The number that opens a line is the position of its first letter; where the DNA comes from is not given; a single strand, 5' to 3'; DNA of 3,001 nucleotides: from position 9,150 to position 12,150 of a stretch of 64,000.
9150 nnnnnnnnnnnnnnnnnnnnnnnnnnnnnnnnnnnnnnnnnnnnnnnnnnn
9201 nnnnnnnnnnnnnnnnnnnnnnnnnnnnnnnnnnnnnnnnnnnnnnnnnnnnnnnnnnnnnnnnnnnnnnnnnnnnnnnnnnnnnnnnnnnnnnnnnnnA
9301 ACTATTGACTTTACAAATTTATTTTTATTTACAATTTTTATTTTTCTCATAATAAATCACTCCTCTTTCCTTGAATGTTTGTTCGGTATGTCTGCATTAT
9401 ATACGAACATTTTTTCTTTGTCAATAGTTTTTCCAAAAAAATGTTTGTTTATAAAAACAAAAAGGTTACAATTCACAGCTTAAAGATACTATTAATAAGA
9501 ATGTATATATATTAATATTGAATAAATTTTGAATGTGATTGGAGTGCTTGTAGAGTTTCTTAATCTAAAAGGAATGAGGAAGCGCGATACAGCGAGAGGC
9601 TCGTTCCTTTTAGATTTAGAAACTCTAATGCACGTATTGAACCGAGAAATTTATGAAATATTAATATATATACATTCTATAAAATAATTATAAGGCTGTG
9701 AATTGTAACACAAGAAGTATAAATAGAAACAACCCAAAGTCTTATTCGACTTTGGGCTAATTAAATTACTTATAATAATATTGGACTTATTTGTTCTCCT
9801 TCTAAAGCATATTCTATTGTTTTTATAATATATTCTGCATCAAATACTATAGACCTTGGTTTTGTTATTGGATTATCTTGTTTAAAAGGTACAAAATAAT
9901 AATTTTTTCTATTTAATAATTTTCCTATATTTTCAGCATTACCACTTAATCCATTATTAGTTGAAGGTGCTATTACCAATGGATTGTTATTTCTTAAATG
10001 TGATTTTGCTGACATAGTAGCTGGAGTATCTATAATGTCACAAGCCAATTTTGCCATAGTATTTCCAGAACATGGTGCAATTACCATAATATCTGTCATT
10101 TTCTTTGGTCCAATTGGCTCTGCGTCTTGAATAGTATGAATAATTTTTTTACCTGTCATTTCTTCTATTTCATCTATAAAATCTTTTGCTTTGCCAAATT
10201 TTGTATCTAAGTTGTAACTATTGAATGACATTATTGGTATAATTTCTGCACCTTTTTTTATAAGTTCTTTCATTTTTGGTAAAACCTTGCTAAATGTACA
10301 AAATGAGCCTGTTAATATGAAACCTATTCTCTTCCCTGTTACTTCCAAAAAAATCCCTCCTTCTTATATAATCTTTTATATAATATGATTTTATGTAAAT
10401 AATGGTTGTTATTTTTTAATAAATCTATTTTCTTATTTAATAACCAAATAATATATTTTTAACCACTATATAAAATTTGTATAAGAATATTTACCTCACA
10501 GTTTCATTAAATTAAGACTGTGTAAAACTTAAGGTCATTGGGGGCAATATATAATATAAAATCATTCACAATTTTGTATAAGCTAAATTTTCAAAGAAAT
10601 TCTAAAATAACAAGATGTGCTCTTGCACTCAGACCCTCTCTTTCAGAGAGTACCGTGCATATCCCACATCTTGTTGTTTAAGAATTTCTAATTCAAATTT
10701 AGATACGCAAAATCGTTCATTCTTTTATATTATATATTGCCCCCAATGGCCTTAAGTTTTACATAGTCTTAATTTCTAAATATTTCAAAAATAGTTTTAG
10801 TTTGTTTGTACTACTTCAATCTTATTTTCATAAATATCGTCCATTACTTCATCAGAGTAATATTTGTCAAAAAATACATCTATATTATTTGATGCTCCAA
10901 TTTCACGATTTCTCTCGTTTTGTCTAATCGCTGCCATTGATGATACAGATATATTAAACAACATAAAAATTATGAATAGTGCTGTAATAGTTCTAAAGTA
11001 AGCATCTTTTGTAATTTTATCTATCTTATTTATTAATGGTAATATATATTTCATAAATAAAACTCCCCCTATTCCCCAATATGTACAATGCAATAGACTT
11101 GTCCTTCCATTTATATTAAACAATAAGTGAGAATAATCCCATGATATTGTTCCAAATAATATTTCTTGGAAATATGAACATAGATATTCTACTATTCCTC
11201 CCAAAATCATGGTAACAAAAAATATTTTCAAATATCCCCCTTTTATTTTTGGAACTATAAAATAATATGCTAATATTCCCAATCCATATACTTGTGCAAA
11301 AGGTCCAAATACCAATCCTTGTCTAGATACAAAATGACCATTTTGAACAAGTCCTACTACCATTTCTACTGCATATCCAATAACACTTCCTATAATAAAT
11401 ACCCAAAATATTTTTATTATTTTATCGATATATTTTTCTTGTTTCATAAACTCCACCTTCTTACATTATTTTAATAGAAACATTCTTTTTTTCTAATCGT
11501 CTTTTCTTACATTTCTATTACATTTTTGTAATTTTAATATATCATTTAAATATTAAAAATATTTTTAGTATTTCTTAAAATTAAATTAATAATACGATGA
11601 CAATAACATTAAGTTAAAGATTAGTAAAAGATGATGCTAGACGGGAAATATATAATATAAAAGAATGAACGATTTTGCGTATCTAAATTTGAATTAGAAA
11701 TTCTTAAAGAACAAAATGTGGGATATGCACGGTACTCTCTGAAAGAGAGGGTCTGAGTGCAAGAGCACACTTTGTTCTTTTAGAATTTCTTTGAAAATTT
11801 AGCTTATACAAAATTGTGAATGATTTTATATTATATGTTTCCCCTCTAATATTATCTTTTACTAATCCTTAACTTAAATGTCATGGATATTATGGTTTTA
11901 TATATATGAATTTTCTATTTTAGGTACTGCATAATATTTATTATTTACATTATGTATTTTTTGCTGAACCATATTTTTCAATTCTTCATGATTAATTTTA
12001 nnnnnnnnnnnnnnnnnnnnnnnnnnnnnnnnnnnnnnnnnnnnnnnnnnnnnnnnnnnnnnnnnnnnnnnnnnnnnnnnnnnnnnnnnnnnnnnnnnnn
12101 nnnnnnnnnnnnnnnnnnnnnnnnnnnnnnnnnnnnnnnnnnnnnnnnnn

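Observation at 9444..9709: Hairpin element family 1: conserved 32-nt GC-rich apex on a co-varying 27-bp helix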

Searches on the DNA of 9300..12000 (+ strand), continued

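Call 79: search_with_rna_model(model_id=R1, sources=[L001, L009, L013, L032], max_evalue=5, show_alignments=10)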
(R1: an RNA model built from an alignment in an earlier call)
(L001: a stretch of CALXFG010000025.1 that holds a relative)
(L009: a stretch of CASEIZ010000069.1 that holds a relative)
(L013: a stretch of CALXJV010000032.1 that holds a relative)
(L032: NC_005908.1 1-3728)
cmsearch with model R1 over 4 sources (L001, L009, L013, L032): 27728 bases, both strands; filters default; matches with E-value up to 5: 9.
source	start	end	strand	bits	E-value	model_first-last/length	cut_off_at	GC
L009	573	699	+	143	4.4e-31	1-127/127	no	0.42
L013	3669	3796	-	127.7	1.6e-27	1-127/127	no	0.38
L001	7134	7259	+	71.9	1.8e-14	1-127/127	no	0.33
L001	1877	2021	-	68.7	9.8e-14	1-127/127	no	0.33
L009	3980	4107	+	48.6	5e-09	1-127/127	no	0.29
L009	591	680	-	32.5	2.9e-05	19-108/127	no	0.42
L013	5109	5253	-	31.3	5.5e-05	1-127/127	no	0.3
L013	3695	3770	+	31.2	5.7e-05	27-102/127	no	0.41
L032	659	779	+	16.5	0.16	1-127/127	no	0.41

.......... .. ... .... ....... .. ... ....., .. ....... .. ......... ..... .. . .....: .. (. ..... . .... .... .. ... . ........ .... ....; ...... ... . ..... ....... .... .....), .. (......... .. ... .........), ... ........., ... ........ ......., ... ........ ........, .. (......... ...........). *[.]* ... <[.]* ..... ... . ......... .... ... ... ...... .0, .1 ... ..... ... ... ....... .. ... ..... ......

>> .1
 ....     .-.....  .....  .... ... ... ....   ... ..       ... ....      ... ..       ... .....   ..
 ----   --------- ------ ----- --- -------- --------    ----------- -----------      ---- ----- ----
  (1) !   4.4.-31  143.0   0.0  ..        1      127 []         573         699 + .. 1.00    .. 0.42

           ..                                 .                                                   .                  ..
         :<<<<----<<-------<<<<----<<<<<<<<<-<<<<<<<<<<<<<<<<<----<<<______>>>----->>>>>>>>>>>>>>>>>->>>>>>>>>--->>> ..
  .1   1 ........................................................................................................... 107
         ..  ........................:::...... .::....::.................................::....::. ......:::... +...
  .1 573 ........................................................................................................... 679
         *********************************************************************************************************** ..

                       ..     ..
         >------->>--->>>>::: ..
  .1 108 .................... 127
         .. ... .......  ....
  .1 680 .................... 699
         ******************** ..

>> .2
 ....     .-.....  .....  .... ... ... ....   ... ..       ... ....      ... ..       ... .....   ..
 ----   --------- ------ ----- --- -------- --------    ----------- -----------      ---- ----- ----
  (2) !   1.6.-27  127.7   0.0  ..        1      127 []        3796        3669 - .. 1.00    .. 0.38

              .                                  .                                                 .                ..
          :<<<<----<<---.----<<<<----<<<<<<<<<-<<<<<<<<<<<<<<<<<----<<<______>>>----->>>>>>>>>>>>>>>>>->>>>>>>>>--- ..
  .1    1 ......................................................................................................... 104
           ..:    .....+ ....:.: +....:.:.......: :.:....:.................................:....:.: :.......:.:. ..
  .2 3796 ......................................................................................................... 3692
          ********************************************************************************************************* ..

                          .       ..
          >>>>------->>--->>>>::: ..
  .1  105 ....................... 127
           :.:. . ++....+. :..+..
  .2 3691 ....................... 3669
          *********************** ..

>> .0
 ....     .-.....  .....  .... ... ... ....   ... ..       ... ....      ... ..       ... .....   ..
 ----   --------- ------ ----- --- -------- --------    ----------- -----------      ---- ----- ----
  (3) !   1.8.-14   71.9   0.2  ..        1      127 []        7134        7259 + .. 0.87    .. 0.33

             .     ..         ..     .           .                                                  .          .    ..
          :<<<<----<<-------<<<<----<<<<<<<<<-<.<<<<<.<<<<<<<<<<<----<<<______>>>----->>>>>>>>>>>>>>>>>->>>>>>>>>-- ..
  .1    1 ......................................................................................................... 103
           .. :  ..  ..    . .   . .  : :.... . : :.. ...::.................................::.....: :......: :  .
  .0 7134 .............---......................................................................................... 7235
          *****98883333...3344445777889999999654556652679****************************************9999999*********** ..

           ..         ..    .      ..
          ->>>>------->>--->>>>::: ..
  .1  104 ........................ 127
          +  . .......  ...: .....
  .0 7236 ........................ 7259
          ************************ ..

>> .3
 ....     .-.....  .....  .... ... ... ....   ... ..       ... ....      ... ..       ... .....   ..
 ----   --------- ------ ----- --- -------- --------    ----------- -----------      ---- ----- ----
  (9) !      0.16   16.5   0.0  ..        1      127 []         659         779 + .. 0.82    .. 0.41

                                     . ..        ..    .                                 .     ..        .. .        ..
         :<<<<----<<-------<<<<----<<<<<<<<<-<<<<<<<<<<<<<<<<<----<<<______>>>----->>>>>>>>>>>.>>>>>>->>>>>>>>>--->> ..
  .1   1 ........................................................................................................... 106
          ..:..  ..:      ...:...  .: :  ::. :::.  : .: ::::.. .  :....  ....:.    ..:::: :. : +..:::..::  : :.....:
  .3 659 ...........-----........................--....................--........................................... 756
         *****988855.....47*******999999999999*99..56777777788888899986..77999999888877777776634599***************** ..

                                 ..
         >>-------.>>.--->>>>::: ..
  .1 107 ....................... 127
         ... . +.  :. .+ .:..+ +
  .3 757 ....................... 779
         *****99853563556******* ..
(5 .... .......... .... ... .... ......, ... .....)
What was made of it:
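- The internal-loop blocks are identical between copy-A-type copies and L001b although every surrounding helix differs (call 79). The apex carrying CAGCGA is dispensable (call 79).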

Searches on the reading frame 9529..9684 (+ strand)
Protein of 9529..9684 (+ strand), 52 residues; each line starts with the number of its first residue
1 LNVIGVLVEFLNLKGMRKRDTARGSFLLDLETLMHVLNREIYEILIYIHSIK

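Call 66: find_homologous_proteins(query=window:9529-9684:+, max_evalue=10)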
Query seq(52 aa): no candidate shares three 5-residue words with the query. No homologue found.
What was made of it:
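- Tried and rejected: Nothing found (call 66).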

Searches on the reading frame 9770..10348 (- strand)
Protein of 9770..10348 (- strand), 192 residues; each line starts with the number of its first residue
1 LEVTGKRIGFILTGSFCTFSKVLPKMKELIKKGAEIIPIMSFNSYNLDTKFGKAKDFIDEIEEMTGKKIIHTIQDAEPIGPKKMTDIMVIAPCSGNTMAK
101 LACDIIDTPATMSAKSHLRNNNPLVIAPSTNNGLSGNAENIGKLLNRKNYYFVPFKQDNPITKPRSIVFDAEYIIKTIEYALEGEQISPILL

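Call 26: find_encoding_contigs(protein=window:9770-10348:-, flank=2500, max_places=10)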
Protein window:9770-10348:- (192 aa): 22 contigs read that carry it; 10 places shown.
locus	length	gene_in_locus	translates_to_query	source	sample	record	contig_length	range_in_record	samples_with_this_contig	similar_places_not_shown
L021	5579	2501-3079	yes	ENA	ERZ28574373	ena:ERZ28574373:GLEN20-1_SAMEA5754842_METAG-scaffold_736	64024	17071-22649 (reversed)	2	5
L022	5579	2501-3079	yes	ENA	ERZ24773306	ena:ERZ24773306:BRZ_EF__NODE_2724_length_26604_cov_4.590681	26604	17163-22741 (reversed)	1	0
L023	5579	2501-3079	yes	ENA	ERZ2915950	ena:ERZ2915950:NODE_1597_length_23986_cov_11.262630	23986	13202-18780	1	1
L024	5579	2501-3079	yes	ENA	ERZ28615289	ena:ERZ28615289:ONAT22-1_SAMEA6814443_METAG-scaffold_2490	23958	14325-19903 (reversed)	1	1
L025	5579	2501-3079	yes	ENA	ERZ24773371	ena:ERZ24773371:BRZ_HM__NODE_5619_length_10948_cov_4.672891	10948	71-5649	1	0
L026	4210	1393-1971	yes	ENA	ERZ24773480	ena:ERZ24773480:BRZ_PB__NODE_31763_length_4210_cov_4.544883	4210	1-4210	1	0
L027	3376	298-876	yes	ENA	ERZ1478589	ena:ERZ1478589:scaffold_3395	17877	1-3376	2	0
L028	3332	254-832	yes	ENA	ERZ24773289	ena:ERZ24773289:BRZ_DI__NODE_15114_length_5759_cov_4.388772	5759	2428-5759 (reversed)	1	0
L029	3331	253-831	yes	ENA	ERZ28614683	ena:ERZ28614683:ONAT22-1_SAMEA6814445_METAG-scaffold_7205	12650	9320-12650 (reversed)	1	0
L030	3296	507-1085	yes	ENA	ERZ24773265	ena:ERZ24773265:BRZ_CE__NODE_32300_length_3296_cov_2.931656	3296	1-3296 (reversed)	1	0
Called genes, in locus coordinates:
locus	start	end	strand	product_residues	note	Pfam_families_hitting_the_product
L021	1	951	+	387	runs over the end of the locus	PF01545:Cation_efflux, PF16916:ZT_dimer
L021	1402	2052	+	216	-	PF06541:ABC_trans_CmpB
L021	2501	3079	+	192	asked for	PF02441:Flavoprotein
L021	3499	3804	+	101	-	PF01476:LysM (faint)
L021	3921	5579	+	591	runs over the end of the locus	PF08439:Peptidase_M3_N, PF01432:Peptidase_M3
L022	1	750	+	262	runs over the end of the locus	-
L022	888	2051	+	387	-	PF01545:Cation_efflux, PF16916:ZT_dimer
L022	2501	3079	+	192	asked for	PF02441:Flavoprotein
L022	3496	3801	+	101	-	PF01476:LysM (faint)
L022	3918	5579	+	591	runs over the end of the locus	PF08439:Peptidase_M3_N, PF01432:Peptidase_M3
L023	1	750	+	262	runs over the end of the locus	-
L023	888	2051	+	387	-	PF01545:Cation_efflux, PF16916:ZT_dimer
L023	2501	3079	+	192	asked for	PF02441:Flavoprotein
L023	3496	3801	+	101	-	PF01476:LysM (faint)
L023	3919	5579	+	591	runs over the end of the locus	PF08439:Peptidase_M3_N, PF01432:Peptidase_M3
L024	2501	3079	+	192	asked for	PF02441:Flavoprotein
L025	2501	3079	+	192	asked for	PF02441:Flavoprotein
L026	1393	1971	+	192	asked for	PF02441:Flavoprotein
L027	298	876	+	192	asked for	PF02441:Flavoprotein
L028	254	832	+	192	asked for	PF02441:Flavoprotein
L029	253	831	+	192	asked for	PF02441:Flavoprotein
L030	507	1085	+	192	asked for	PF02441:Flavoprotein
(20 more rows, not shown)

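Call 71: search_protein_families(library=pfam, proteins=[window:9770-10348:-], max_evalue=0.001)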
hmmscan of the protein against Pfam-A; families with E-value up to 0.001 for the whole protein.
window:9770-10348:- (192 aa): 1 family
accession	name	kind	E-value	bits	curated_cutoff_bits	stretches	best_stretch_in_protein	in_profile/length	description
PF02441.25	Flavoprotein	-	5.5e-27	94.8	22.7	1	6-167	1-145/162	Flavoprotein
